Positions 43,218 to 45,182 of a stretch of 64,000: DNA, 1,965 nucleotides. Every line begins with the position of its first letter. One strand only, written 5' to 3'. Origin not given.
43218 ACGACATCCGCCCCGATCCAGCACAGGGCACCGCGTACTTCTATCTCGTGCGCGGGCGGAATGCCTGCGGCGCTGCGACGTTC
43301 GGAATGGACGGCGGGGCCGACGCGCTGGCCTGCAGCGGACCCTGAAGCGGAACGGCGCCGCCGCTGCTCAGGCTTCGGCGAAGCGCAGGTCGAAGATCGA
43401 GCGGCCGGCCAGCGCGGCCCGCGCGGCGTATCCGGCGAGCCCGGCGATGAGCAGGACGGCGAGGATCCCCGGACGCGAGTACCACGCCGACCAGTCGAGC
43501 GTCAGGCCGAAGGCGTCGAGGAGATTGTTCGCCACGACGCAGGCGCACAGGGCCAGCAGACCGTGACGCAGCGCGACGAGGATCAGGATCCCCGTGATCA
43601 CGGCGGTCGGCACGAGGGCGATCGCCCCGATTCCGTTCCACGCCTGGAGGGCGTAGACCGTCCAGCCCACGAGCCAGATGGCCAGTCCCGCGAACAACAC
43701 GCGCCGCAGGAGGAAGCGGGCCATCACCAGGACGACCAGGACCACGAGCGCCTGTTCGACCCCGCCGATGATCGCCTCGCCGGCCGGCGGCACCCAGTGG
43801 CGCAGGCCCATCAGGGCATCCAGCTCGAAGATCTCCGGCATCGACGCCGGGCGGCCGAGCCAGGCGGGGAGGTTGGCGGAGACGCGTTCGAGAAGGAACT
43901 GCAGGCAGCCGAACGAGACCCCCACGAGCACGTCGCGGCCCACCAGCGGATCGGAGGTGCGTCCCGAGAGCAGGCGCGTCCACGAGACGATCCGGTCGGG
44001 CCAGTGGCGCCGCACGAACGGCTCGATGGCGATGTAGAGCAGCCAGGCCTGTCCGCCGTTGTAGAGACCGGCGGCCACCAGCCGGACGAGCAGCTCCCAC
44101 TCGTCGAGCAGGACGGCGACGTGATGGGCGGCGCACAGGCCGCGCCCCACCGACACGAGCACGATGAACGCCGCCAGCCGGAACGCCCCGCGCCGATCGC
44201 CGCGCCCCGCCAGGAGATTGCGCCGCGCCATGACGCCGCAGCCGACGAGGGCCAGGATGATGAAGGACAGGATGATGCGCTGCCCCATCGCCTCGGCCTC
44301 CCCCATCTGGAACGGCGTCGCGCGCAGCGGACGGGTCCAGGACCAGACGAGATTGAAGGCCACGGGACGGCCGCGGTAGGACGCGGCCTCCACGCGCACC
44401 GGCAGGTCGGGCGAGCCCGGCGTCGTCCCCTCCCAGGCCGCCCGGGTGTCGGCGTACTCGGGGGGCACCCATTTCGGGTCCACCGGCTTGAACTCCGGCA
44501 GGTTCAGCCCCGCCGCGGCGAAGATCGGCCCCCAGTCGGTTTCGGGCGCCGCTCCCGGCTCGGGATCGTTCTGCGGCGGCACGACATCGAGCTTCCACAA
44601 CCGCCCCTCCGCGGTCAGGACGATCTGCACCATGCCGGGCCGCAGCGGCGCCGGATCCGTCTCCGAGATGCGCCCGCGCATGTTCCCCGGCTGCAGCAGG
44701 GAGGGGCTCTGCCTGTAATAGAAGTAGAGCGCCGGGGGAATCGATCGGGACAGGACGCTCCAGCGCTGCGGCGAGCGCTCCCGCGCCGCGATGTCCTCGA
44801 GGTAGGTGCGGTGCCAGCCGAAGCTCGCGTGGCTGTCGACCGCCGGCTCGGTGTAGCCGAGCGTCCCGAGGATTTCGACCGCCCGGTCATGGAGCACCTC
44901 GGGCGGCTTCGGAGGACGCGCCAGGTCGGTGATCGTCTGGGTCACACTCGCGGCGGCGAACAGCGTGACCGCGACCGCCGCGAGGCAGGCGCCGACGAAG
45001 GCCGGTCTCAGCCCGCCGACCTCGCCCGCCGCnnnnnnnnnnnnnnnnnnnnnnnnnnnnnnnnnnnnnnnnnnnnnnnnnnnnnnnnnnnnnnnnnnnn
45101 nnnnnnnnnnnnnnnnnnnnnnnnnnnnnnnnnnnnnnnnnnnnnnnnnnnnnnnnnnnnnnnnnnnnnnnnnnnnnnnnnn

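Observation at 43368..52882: NtrC-type regulator + beta-oxidation genes + zinc-ribbon Ser/Thr kinase with polytopic C-terminus as one coupled string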

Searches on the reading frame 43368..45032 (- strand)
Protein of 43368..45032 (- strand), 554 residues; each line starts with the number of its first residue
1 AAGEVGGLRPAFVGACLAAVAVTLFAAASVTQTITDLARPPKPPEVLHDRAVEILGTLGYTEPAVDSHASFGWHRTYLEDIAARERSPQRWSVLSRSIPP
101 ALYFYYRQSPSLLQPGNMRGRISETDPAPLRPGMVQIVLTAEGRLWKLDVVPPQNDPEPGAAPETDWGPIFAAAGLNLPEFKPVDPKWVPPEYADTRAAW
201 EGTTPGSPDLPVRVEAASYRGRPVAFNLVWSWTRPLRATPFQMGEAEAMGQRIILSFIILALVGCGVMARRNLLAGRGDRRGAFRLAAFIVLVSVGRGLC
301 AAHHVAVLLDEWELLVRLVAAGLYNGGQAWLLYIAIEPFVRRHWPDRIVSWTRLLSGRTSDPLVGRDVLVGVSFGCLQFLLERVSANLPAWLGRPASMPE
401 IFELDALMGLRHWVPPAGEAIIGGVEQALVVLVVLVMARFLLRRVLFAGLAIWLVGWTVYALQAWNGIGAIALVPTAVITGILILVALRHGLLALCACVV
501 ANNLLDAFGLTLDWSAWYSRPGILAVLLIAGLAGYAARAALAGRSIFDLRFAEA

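Call 8: find_homologous_proteins(query=window:43368-45032:-, max_evalue=0.00001)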
Query window:43368-45032:- (554 aa): 5107 proteins with E <= 0.00001 among 8000 candidates; the best 120 are listed.
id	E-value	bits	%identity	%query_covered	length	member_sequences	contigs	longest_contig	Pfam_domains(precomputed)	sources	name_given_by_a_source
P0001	0.0e+0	1237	100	100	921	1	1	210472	PF07714.24,PF00069.32,PF03109.23,PF01636.30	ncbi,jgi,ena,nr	ncbi:MAG TPA: serine/threonine-protein kinase [Verrucomicrobiae bacterium]|nr:serine/threonine-prote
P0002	3.2e-291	985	79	100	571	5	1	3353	-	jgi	jgi:serine/threonine-protein kinase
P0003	4.0e-267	905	73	100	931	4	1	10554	PF07714.24,PF00069.32,PF03109.23,PF01636.30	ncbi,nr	ncbi:MAG TPA: protein kinase [Candidatus Polarisedimenticolia bacterium]|nr:protein kinase [Candidat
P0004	3.0e-247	840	68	100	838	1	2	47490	PF07714.24,PF00069.32,PF03109.23,PF01636.30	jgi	jgi:serine/threonine-protein kinase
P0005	2.4e-239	814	66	100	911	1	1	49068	PF07714.24,PF00069.32,PF03109.23,PF01636.30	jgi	jgi:serine/threonine-protein kinase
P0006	3.5e-238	810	66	100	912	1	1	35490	PF07714.24,PF00069.32,PF03109.23,PF01636.30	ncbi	-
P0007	8.1e-236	802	64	100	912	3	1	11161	PF07714.24,PF00069.32,PF03109.23,PF01636.30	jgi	-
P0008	1.8e-222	758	62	100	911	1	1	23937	PF07714.24,PF00069.32,PF03109.23,PF01636.30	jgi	jgi:serine/threonine-protein kinase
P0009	4.0e-165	569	51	100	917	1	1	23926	PF07714.24,PF00069.32,PF03109.23,PF01636.30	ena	-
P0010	5.1e-162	558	50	100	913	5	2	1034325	PF07714.24,PF00069.32,PF03109.23,PF01636.30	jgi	jgi:hypothetical protein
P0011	9.1e-161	554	50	100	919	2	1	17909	PF07714.24,PF00069.32,PF03109.23,PF01636.30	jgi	jgi:hypothetical protein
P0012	5.9e-159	548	49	100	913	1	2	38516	PF07714.24,PF00069.32,PF03109.23,PF01636.30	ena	-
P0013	9.8e-158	544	48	99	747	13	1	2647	PF07714.24,PF00069.32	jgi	jgi:serine/threonine-protein kinase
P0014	2.1e-157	543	50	100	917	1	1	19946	PF07714.24,PF00069.32,PF03109.23,PF01636.30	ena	-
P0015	1.3e-156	541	48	100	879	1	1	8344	PF07714.24,PF00069.32,PF03109.23,PF01636.30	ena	-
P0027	3.5e-131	457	43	100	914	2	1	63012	PF07714.24,PF00069.32,PF03109.23,PF17667.8,PF01636.30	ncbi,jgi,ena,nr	ncbi:MAG TPA: protein kinase [Patescibacteria group bacterium]|nr:protein kinase [Patescibacteria gr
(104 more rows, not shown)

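Call 9: find_encoding_contigs(protein=P0004, flank=10000, max_places=3)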
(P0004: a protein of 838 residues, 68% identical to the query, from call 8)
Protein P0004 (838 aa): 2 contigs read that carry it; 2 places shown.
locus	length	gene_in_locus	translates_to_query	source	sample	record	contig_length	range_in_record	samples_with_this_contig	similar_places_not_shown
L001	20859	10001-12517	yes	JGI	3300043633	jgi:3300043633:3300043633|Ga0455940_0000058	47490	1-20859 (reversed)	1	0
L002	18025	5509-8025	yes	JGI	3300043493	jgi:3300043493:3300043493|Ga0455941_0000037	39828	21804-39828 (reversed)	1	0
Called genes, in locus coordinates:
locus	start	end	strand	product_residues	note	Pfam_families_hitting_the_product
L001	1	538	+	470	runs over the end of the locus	PF00072:Response_reg, PF00158:Sigma54_activat, PF01078:Mg_chelatase (faint), PF13191:AAA_16 (weak), PF14532:Sigma54_activ_2, PF07728:AAA_5, PF25601:AAA_lid_14, PF02954:HTH_8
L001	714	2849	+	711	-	-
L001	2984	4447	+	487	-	PF00072:Response_reg, PF00004:AAA (faint), PF00158:Sigma54_activat, PF14532:Sigma54_activ_2, PF07728:AAA_5 (weak), PF25601:AAA_lid_14, PF02954:HTH_8 (weak)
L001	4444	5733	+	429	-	PF00108:Thiolase_N, PF00109:ketoacyl-synt (weak), PF02803:Thiolase_C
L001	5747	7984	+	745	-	PF00378:ECH_1, PF16113:ECH_2, PF02737:3HCDH_N, PF00725:3HCDH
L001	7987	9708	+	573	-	PF02771:Acyl-CoA_dh_N, PF02770:Acyl-CoA_dh_M, PF00441:Acyl-CoA_dh_1, PF22924:ACOX_C_alpha1 (faint), PF08028:Acyl-CoA_dh_2, PF21343:ACAD9-ACADV_C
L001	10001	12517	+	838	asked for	PF00069:Pkinase, PF07714:PK_Tyr_Ser-Thr, PF03109:ABC1 (weak), PF01636:APH (weak)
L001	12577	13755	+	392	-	PF01073:3Beta_HSD (weak), PF03435:Sacchrp_dh_NADP, PF05368:NmrA (weak), PF16653:Sacchrp_dh_C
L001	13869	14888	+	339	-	-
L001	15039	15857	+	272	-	PF04191:PEMT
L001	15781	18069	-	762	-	PF00593:TonB_dep_Rec_b-barrel, PF25183:OMP_b-brl_4 (faint)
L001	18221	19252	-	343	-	PF04773:FecR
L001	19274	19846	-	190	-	PF07638:Sigma70_ECF, PF04542:Sigma70_r2, PF08281:Sigma70_r4_2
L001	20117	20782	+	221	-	PF00072:Response_reg, PF00486:Trans_reg_C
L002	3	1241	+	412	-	?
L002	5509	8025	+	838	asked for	PF00069:Pkinase, PF07714:PK_Tyr_Ser-Thr, PF03109:ABC1 (weak), PF01636:APH (weak)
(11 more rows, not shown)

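Call 10: find_encoding_contigs(protein=P0005, flank=10000, max_places=3)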
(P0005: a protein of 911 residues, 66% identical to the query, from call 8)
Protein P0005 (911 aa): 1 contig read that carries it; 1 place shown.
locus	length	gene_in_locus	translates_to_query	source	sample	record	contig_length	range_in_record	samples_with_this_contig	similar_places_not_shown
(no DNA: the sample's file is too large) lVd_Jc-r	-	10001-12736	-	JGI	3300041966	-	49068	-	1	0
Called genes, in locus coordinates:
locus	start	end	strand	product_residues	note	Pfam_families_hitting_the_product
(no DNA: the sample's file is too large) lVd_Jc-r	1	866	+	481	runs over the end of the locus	-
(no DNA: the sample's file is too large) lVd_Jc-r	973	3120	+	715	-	PF00072:Response_reg, PF00089:Trypsin, PF13365:Trypsin_2, PF00595:PDZ, PF13180:PDZ_2, PF17820:PDZ_6, PF00595:PDZ (weak), PF13180:PDZ_2, +3 more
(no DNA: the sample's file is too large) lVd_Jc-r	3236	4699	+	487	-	PF00072:Response_reg, PF00158:Sigma54_activat, PF14532:Sigma54_activ_2, PF00004:AAA (weak), PF07728:AAA_5 (weak), PF25601:AAA_lid_14, PF02954:HTH_8 (weak)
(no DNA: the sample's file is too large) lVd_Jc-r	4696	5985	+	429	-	PF00108:Thiolase_N, PF00109:ketoacyl-synt (weak), PF02803:Thiolase_C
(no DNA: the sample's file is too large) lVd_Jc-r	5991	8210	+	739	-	PF00378:ECH_1, PF16113:ECH_2, PF02737:3HCDH_N, PF00725:3HCDH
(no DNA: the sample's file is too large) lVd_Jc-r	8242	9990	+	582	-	PF02771:Acyl-CoA_dh_N, PF02770:Acyl-CoA_dh_M, PF00441:Acyl-CoA_dh_1, PF08028:Acyl-CoA_dh_2, PF21343:ACAD9-ACADV_C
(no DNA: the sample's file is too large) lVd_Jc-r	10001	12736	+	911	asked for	PF00069:Pkinase, PF07714:PK_Tyr_Ser-Thr, PF01636:APH (faint), PF03109:ABC1 (weak)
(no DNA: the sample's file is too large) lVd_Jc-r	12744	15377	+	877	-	PF00069:Pkinase, PF01636:APH (faint), PF07714:PK_Tyr_Ser-Thr, PF03109:ABC1 (weak)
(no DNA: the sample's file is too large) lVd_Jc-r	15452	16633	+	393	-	PF03435:Sacchrp_dh_NADP, PF05368:NmrA (weak), PF16653:Sacchrp_dh_C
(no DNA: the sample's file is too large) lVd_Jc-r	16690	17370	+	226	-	PF00072:Response_reg, PF00486:Trans_reg_C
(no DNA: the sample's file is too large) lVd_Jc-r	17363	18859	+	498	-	PF26769:HAMP_PhoQ (weak), PF00512:HisKA, PF02518:HATPase_c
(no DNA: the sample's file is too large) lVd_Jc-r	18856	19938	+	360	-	PF01817:CM_2, PF00793:DAHP_synth_1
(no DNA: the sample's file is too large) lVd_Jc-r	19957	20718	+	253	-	PF08241:Methyltransf_11, PF08242:Methyltransf_12, PF13649:Methyltransf_25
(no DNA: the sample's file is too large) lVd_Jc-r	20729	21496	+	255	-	PF04191:PEMT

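Call 11: find_encoding_contigs(protein=P0003, flank=10000, max_places=3)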
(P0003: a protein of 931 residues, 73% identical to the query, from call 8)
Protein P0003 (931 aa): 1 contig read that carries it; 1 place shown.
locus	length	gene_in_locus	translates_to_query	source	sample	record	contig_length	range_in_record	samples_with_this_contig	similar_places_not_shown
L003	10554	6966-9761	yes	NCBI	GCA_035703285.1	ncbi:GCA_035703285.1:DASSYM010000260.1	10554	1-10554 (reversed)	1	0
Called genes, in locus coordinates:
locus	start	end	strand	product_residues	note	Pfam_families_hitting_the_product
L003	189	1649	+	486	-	PF00072:Response_reg, PF07728:AAA_5 (faint), PF00158:Sigma54_activat, PF14532:Sigma54_activ_2, PF25601:AAA_lid_14, PF02954:HTH_8 (weak)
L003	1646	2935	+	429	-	PF00108:Thiolase_N, PF00109:ketoacyl-synt (weak), PF02803:Thiolase_C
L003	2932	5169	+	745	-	PF00378:ECH_1, PF16113:ECH_2, PF02737:3HCDH_N, PF00725:3HCDH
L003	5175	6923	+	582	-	PF02771:Acyl-CoA_dh_N, PF02770:Acyl-CoA_dh_M, PF00441:Acyl-CoA_dh_1, PF08028:Acyl-CoA_dh_2, PF21343:ACAD9-ACADV_C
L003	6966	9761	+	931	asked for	PF00069:Pkinase, PF01636:APH (faint), PF07714:PK_Tyr_Ser-Thr, PF03109:ABC1 (weak)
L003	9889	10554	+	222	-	PF03435:Sacchrp_dh_NADP, PF05368:NmrA (weak)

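Call 12: find_encoding_contigs(protein=P0010, flank=10000, max_places=2)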
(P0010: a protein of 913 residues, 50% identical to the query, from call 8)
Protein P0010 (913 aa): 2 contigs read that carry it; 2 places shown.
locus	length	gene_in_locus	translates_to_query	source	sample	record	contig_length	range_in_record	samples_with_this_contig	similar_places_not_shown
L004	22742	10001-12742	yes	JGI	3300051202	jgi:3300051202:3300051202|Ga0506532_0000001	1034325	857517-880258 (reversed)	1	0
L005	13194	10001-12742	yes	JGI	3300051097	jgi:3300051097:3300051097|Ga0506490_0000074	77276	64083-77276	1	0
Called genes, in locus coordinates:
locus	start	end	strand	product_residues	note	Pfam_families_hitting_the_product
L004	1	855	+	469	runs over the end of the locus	PF00072:Response_reg, PF00158:Sigma54_activat, PF01078:Mg_chelatase (faint), PF14532:Sigma54_activ_2, PF07728:AAA_5, PF25601:AAA_lid_14, PF02954:HTH_8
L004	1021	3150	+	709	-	PF00072:Response_reg, PF00089:Trypsin, PF13365:Trypsin_2, PF00595:PDZ, PF13180:PDZ_2, PF17820:PDZ_6, PF00595:PDZ (weak), PF13180:PDZ_2 (weak)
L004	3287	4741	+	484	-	PF00072:Response_reg, PF00004:AAA (faint), PF00158:Sigma54_activat, PF14532:Sigma54_activ_2, PF07728:AAA_5 (weak), PF25601:AAA_lid_14, PF02954:HTH_8 (weak)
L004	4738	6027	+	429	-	PF00108:Thiolase_N, PF00109:ketoacyl-synt (weak), PF02803:Thiolase_C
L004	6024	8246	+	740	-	PF00378:ECH_1, PF16113:ECH_2, PF02737:3HCDH_N, PF00725:3HCDH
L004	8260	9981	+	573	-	PF02771:Acyl-CoA_dh_N, PF02770:Acyl-CoA_dh_M, PF00441:Acyl-CoA_dh_1, PF22924:ACOX_C_alpha1 (faint), PF08028:Acyl-CoA_dh_2, PF21343:ACAD9-ACADV_C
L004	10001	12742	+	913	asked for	PF00069:Pkinase, PF07714:PK_Tyr_Ser-Thr, PF01636:APH (weak), PF03109:ABC1 (weak)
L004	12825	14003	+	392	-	PF03435:Sacchrp_dh_NADP, PF05368:NmrA (weak), PF16653:Sacchrp_dh_C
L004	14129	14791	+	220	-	PF00072:Response_reg, PF00486:Trans_reg_C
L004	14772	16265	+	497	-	PF26769:HAMP_PhoQ (weak), PF00512:HisKA, PF02518:HATPase_c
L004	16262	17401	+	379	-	PF01817:CM_2, PF00793:DAHP_synth_1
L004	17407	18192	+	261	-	PF01209:Ubie_methyltran (weak), PF13847:Methyltransf_31 (faint), PF08241:Methyltransf_11, PF08242:Methyltransf_12, PF13649:Methyltransf_25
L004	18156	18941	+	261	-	PF04191:PEMT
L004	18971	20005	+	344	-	PF25954:Beta-barrel_RND_2, PF25975:CzcB_C, PF25989:YknX_C (weak)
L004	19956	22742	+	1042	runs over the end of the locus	PF00873:ACR_tran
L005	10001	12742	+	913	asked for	PF00069:Pkinase, PF07714:PK_Tyr_Ser-Thr, PF01636:APH (weak), PF03109:ABC1 (weak)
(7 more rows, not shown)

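Call 13: find_encoding_contigs(protein=P0009, flank=10000, max_places=2)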
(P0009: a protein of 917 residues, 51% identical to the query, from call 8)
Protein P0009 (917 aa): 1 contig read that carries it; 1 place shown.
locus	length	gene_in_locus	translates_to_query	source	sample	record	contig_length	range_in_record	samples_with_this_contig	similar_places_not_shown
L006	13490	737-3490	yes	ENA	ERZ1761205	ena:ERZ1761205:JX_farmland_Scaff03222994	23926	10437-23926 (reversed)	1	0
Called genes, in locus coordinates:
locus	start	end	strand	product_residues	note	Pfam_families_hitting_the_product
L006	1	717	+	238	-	?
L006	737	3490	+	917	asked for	PF00069:Pkinase, PF01636:APH (faint), PF07714:PK_Tyr_Ser-Thr, PF03109:ABC1 (weak)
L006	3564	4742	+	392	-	PF03435:Sacchrp_dh_NADP, PF05368:NmrA (weak), PF16653:Sacchrp_dh_C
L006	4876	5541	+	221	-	PF00072:Response_reg, PF00486:Trans_reg_C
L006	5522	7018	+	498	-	PF26769:HAMP_PhoQ (weak), PF13581:HATPase_c_2 (faint), PF00512:HisKA, PF02518:HATPase_c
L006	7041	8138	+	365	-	PF01817:CM_2, PF00793:DAHP_synth_1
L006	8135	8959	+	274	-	PF01209:Ubie_methyltran (weak), PF13847:Methyltransf_31 (weak), PF08241:Methyltransf_11, PF08242:Methyltransf_12, PF13649:Methyltransf_25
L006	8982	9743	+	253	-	PF04191:PEMT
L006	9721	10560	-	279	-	PF00561:Abhydrolase_1 (faint), PF12146:Hydrolase_4 (weak), PF20434:BD-FAE (faint), PF00326:Peptidase_S9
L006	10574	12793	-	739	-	PF01433:Peptidase_M1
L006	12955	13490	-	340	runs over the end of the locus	PF01210:NAD_Gly3P_dh_N, PF07479:NAD_Gly3P_dh_C, PF20618:GPD_NAD_C_bact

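Call 14: find_encoding_contigs(protein=P0027, flank=10000, max_places=2)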
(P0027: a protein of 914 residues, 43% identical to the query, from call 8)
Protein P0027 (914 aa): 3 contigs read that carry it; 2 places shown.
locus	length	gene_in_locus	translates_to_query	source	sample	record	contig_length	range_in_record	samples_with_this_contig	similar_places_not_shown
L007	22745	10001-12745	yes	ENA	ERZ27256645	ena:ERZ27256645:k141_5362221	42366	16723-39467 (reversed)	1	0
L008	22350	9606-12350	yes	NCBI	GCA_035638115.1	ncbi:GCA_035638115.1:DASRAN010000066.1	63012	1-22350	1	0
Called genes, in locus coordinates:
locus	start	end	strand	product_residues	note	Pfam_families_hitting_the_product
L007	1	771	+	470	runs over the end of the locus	PF00072:Response_reg, PF00158:Sigma54_activat, PF14532:Sigma54_activ_2, PF01078:Mg_chelatase (faint), PF07728:AAA_5, PF25601:AAA_lid_14, PF02954:HTH_8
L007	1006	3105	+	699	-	PF00072:Response_reg, PF00089:Trypsin, PF13365:Trypsin_2, PF00595:PDZ, PF13180:PDZ_2, PF17820:PDZ_6, PF00595:PDZ (weak), PF13180:PDZ_2 (weak), +2 more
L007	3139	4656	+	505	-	PF07728:AAA_5 (faint), PF00072:Response_reg, PF00158:Sigma54_activat, PF14532:Sigma54_activ_2, PF00004:AAA (weak), PF25601:AAA_lid_14, PF02954:HTH_8 (weak)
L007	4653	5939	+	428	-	PF00108:Thiolase_N, PF00109:ketoacyl-synt (weak), PF02803:Thiolase_C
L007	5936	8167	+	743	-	PF00378:ECH_1, PF16113:ECH_2, PF02737:3HCDH_N, PF00725:3HCDH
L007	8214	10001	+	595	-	PF02771:Acyl-CoA_dh_N, PF02770:Acyl-CoA_dh_M, PF00441:Acyl-CoA_dh_1, PF08028:Acyl-CoA_dh_2, PF21343:ACAD9-ACADV_C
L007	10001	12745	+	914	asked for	PF00069:Pkinase, PF07714:PK_Tyr_Ser-Thr, PF01636:APH (faint), PF03109:ABC1 (faint), PF17667:Pkinase_fungal (weak)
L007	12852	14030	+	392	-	PF03435:Sacchrp_dh_NADP, PF05368:NmrA (weak), PF16653:Sacchrp_dh_C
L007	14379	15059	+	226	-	-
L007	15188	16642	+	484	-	-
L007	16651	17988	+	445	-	-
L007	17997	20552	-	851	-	PF01433:Peptidase_M1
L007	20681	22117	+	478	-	PF02934:GatB_N, PF02637:GatB_Yqey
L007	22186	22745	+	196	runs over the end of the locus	PF00005:ABC_tran, PF13191:AAA_16 (weak), PF13304:AAA_21 (faint)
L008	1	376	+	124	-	PF25601:AAA_lid_14, PF20432:Xre-like-HTH (faint), PF02954:HTH_8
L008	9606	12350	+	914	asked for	PF00069:Pkinase, PF07714:PK_Tyr_Ser-Thr, PF01636:APH (faint), PF03109:ABC1 (faint), PF17667:Pkinase_fungal (weak)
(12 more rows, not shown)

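Call 18: find_related_loci(query=A1, collection=genome_contigs, flank=10000)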
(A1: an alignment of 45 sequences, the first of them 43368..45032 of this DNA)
Query A1 (554 aa) in genome_contigs; peptide patterns used: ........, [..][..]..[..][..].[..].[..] (x = any residue, [..] = any of these).
600 stretches matched a pattern (row limit reached: there are more); 50 encode a relative of the query (tblastn E <= 1e-3); 50 distinct loci.
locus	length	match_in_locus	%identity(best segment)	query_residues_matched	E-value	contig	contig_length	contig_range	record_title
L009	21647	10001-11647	39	1-547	2e-97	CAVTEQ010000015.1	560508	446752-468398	MAG: uncultured Acidobacteriota bacterium isolate MFD09286.bin.1.183 genome assembly, contig: contig_45431, whole genome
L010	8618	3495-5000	38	42-547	8e-94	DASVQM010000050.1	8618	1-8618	MAG TPA_asm: Pyrinomonadaceae bacterium isolate SMAG_U3208 k141_441974, whole genome shotgun sequence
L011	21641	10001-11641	38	1-547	1e-98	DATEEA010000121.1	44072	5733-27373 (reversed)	MAG TPA_asm: Candidatus Polarisedimenticolia bacterium isolate SMAG_U8721 k141_1368269, whole genome shotgun sequence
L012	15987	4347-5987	35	1-546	2e-86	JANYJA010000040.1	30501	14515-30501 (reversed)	MAG: Terriglobia bacterium isolate GL140_3_metabinner_45_sub GL140_3_k141_1623630, whole genome shotgun sequence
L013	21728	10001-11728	36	1-551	5e-85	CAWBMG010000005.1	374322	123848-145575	MAG: uncultured Acidobacteriota bacterium isolate MFD02242.bin.1.279 genome assembly, contig: contig_15982, whole genome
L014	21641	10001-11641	37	1-547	8e-84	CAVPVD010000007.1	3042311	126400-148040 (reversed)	MAG: Bryobacterales bacterium isolate MFD00082.bin.2.118 genome assembly, contig: contig_2002, whole genome shotgun sequ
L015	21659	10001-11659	34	1-544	1e-82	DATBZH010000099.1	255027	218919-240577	MAG TPA_asm: Candidatus Sulfotelmatobacter sp. isolate SMAG_U7614 k141_967553, whole genome shotgun sequence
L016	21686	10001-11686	34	1-553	2e-81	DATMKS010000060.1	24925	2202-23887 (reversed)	MAG TPA_asm: Verrucomicrobiia bacterium isolate SMAG_U12777 k141_3449442, whole genome shotgun sequence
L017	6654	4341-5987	36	1-547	3e-80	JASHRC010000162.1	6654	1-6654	MAG: Candidatus Acidiferrales bacterium isolate JOPF091 JOPF_AWAY_contig_855847, whole genome shotgun sequence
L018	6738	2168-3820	37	1-546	5e-80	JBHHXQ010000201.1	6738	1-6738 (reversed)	MAG: Candidatus Krumholzibacteriia bacterium isolate D_1_bin.29 NODE_6412_length_6738_cov_5.063594, whole genome shotgun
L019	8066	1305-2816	39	42-547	1e-79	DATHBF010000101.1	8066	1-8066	MAG TPA_asm: Pyrinomonadaceae bacterium isolate SMAG_U10709 k141_599147, whole genome shotgun sequence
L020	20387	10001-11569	38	1-521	1e-78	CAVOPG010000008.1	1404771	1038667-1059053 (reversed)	MAG: uncultured Acidobacteriota bacterium isolate MFD10007.bin.2.143 genome assembly, contig: contig_7726, whole genome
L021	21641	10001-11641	33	1-546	1e-77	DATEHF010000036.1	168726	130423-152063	MAG TPA_asm: Candidatus Acidoferrum sp. isolate SMAG_U8804 k141_372015, whole genome shotgun sequence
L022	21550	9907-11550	35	1-543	1e-77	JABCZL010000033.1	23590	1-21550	MAG: Acidobacteria bacterium isolate Inc-BW-C-12-M_MAG51 Ga0210394_10002745, whole genome shotgun sequence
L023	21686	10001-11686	34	1-553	9e-78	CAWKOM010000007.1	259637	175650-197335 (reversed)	MAG: uncultured Acidobacteriota bacterium isolate MFD04570.bin.1.109 genome assembly, contig: contig_124503, whole genom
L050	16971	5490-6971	33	44-548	4e-50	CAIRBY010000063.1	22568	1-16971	MAG: uncultured Acidobacteriia bacterium isolate Umea3_bin-0293 genome assembly, contig: bin-0293:0063/1052, whole genom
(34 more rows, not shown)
